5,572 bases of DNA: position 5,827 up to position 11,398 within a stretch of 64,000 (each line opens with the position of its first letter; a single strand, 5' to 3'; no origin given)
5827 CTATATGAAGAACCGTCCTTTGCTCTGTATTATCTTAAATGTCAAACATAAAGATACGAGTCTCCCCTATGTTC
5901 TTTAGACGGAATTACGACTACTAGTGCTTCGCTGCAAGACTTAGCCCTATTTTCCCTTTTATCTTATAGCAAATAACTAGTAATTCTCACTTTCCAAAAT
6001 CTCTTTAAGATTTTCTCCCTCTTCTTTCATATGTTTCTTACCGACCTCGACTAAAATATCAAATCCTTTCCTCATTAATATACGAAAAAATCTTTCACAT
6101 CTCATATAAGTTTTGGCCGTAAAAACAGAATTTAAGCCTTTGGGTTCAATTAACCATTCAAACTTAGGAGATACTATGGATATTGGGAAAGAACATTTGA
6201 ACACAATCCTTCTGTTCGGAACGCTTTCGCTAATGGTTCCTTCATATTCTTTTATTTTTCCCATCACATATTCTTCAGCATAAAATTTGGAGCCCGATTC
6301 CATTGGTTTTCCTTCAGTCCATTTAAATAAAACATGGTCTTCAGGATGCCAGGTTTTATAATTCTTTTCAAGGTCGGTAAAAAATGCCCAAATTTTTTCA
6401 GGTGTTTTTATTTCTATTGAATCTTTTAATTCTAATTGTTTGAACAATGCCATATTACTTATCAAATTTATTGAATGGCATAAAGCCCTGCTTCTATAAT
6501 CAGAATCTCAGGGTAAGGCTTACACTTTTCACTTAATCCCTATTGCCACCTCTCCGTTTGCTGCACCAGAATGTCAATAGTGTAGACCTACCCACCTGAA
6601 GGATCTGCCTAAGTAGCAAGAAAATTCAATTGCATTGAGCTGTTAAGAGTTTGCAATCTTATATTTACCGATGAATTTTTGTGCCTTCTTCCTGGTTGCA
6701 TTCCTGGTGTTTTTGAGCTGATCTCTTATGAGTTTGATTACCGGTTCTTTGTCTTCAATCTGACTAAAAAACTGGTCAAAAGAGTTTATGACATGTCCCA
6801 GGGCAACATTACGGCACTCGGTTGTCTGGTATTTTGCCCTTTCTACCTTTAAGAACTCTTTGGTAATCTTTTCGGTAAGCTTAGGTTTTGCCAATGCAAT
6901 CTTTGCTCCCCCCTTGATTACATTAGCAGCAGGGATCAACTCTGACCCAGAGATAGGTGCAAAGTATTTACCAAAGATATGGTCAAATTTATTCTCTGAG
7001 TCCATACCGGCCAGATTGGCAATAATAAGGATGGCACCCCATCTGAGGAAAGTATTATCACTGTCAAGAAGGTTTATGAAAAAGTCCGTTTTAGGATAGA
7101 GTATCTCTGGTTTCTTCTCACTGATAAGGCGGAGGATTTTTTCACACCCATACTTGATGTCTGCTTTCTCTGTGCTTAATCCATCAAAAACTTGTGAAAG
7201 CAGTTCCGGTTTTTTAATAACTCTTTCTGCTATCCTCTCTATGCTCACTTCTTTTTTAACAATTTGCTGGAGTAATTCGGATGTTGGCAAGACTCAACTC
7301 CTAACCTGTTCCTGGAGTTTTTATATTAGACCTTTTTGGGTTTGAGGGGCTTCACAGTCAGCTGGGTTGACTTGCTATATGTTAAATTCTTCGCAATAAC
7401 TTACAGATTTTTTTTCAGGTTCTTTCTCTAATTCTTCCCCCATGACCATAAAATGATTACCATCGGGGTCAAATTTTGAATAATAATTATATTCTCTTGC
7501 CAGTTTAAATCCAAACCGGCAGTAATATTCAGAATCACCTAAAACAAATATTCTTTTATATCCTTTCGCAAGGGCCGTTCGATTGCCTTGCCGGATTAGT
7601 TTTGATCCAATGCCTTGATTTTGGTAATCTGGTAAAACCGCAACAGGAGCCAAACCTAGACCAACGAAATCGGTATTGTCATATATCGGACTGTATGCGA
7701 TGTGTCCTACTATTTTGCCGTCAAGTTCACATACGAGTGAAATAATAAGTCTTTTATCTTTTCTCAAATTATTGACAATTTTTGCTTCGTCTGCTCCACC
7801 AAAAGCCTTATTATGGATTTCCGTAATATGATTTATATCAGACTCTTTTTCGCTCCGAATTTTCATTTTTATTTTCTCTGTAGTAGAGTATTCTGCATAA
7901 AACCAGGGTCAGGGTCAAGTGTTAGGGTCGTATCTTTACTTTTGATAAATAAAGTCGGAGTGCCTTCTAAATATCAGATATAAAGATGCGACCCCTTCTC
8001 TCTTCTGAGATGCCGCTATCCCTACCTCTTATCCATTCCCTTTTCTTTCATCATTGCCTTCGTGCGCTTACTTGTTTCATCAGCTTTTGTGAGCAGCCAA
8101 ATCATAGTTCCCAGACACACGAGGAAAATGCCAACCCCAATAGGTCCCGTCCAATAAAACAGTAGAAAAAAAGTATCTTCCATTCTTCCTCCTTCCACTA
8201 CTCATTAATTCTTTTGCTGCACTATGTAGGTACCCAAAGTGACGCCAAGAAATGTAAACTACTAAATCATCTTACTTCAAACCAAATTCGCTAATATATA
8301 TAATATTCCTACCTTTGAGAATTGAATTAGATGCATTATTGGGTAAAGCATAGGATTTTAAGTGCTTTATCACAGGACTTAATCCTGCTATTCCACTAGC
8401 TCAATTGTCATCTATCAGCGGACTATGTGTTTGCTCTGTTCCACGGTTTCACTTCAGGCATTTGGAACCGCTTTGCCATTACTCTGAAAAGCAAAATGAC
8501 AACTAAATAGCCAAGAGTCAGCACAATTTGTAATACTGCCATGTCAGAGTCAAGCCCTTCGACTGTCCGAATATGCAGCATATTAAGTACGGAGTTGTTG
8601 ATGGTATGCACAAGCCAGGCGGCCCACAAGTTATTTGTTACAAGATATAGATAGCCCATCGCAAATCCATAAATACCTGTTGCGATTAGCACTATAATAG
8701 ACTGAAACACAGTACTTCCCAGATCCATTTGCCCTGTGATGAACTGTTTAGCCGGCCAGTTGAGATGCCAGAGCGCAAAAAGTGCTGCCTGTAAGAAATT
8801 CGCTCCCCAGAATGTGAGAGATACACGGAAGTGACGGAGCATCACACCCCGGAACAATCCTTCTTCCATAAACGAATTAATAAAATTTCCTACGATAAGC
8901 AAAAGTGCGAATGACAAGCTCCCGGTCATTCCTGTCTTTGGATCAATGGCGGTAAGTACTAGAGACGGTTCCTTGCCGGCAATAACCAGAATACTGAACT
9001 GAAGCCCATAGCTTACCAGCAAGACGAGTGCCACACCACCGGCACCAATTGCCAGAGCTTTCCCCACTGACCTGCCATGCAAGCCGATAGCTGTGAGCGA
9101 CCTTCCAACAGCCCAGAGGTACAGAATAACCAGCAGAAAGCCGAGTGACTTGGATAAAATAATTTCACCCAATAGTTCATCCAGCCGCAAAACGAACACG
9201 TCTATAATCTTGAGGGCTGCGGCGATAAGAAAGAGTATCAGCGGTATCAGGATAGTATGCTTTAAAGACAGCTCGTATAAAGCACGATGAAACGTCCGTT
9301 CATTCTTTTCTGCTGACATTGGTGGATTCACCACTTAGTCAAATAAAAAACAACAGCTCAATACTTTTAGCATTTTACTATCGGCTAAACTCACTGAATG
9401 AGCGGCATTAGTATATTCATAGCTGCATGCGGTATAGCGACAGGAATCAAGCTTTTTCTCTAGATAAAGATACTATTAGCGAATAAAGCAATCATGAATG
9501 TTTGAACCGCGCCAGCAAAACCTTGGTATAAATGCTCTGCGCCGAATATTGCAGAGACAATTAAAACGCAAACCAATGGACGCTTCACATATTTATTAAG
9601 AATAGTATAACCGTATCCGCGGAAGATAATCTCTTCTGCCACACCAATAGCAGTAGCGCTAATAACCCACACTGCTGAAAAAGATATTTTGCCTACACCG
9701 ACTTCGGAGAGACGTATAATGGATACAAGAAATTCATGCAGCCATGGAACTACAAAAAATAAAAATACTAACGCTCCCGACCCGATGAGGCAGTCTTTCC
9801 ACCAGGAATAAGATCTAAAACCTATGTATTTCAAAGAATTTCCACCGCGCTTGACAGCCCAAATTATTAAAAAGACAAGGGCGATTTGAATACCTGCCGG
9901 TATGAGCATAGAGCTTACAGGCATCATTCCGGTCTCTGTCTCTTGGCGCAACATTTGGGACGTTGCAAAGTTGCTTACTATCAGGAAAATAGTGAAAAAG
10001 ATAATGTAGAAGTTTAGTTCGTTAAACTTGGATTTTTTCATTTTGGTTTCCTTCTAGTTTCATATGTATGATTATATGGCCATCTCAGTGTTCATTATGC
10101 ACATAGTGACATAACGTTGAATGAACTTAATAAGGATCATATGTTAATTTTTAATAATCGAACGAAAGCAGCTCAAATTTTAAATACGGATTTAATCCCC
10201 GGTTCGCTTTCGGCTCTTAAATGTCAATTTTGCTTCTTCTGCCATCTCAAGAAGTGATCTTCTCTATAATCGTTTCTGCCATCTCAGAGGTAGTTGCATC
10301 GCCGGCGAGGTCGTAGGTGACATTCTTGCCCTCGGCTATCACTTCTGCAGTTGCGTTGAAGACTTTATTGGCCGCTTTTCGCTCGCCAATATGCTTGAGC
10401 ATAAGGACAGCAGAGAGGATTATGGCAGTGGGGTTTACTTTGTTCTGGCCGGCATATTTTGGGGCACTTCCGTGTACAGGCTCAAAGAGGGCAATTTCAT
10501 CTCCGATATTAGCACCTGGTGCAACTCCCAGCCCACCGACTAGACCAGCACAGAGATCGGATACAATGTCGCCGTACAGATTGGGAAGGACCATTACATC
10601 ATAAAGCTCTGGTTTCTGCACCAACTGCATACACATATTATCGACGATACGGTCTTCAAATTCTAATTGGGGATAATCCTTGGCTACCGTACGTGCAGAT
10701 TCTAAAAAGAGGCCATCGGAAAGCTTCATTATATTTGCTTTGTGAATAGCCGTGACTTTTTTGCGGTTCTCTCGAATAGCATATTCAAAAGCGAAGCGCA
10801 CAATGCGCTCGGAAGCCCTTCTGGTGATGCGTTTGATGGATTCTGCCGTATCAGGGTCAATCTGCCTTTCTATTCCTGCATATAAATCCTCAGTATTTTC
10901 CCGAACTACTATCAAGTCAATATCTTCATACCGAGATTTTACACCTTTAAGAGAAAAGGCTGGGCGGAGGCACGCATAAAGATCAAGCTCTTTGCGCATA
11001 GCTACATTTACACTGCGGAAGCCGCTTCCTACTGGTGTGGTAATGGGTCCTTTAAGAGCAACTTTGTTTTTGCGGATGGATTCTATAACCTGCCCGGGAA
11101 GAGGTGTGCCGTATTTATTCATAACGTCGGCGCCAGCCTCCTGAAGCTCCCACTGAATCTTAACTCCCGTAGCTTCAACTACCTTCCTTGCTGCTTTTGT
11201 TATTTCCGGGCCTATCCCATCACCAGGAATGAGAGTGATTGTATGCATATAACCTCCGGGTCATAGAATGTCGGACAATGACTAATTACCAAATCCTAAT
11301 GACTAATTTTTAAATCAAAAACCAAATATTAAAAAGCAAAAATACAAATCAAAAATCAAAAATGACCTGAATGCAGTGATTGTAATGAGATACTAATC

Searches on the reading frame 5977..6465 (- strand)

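Call 25: search_protein_families(library=pfam, proteins=[window:5977-6465:-], max_evalue=0.0001)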
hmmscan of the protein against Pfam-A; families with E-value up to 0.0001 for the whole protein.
window:5977-6465:- (162 aa): 1 family
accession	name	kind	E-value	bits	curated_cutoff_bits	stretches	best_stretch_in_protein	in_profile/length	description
PF10604.15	Polyketide_cyc2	-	1.3e-05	26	27.4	1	15-151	6-135/142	Polyketide cyclase / dehydrase and lipid transport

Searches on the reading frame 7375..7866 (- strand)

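Call 25: search_protein_families(library=pfam, proteins=[window:7375-7866:-], max_evalue=0.0001)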
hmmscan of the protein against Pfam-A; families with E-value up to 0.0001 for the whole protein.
window:7375-7866:- (163 aa): 3 families
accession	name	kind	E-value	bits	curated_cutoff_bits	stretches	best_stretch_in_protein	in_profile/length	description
PF00583.31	Acetyltransf_1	-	5.5e-13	49.6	20.7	1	16-108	6-98/116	Acetyltransferase (GNAT) family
PF13508.13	Acetyltransf_7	-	6.9e-13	49.2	27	1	44-121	6-83/84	Acetyltransferase (GNAT) domain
PF13527.13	Acetyltransf_9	-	7.5e-10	39.3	25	1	3-122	2-126/127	Acetyltransferase (GNAT) domain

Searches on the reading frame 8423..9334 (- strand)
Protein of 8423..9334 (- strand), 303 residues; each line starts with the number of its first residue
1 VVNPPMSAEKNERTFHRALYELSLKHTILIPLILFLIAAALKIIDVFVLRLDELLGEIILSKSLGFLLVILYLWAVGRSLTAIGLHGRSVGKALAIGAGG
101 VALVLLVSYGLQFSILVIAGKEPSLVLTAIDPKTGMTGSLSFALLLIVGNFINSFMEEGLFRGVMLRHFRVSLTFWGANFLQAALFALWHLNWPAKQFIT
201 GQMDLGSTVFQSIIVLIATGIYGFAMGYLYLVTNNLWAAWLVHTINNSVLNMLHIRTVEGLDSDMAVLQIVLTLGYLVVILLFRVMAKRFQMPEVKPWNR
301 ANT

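Call 25: search_protein_families(library=pfam, proteins=[window:8423-9334:-], max_evalue=0.0001)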
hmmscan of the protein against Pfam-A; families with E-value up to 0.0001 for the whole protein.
window:8423-9334:- (303 aa): 1 family
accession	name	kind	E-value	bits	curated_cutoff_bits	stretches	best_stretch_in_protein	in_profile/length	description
PF02517.21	Rce1-like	-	1.3e-17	64.3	22.4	1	141-248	3-92/93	Type II CAAX prenyl endopeptidase Rce1-like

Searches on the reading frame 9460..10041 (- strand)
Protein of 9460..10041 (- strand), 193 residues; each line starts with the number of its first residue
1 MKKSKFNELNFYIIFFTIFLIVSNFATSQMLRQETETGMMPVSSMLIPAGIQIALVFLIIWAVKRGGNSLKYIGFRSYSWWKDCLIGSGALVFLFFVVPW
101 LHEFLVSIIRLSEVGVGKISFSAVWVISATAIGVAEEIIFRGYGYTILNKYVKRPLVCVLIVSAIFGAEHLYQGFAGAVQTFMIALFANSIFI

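Call 26: search_protein_families(library=pfam, proteins=[window:9460-10041:-], max_evalue=0.0001)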
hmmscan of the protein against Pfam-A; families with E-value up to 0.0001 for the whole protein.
window:9460-10041:- (193 aa): 1 family
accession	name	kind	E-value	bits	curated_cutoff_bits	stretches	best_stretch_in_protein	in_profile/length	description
PF02517.21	Rce1-like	-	1.2e-10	42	22.4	1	122-191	5-73/93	Type II CAAX prenyl endopeptidase Rce1-like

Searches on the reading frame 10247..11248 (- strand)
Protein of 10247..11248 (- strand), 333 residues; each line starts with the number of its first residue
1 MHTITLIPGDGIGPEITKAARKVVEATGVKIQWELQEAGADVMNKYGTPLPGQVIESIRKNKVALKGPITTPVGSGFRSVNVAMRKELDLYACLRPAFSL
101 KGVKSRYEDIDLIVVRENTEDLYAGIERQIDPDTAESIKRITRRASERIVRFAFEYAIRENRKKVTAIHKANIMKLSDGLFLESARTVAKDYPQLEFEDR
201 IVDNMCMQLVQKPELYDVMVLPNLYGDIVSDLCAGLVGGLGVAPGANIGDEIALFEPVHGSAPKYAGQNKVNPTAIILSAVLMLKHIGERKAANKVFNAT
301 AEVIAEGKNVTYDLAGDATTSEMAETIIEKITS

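Call 26: search_protein_families(library=pfam, proteins=[window:10247-11248:-], max_evalue=0.0001)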
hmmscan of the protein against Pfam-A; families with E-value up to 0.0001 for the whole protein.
window:10247-11248:- (333 aa): 1 family
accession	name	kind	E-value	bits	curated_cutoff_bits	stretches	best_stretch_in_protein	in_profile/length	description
PF00180.25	Iso_dh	-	7.5e-112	374.5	27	1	3-327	1-348/348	Isocitrate/isopropylmalate dehydrogenase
